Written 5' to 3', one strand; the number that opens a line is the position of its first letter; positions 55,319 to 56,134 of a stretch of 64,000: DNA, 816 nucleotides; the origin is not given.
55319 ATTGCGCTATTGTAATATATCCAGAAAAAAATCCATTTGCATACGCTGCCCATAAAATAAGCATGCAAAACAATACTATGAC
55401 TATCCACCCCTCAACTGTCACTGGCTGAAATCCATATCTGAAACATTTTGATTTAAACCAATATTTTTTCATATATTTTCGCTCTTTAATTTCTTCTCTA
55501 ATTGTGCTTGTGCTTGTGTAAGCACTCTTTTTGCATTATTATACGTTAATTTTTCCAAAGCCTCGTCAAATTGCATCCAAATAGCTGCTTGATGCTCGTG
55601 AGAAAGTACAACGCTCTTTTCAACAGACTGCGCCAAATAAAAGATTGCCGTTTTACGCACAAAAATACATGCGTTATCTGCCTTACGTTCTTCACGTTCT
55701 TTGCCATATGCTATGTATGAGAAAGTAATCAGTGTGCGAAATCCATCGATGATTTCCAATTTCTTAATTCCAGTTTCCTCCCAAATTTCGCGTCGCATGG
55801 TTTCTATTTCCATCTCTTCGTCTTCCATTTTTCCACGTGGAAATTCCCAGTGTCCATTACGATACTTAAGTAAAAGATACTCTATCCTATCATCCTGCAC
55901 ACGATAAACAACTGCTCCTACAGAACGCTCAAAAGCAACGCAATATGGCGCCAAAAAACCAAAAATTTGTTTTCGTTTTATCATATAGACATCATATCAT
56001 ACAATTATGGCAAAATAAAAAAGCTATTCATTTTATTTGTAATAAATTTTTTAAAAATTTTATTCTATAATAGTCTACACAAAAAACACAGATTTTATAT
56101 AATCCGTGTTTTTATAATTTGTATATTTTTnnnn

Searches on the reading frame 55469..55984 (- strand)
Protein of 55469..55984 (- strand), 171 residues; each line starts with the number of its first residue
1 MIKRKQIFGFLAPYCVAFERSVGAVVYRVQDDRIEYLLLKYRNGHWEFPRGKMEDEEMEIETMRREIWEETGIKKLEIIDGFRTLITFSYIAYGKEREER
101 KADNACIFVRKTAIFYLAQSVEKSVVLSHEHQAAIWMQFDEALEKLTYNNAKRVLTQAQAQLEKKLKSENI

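Call 83: search_protein_families(library=pfam, proteins=[window:55469-55984:-], max_evalue=0.001)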
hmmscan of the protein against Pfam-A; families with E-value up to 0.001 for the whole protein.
window:55469-55984:- (171 aa): 1 family
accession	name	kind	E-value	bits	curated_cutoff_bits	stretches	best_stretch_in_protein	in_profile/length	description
PF00293.34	NUDIX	-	1.6e-15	57.7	21.1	1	20-154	4-130/134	NUDIX domain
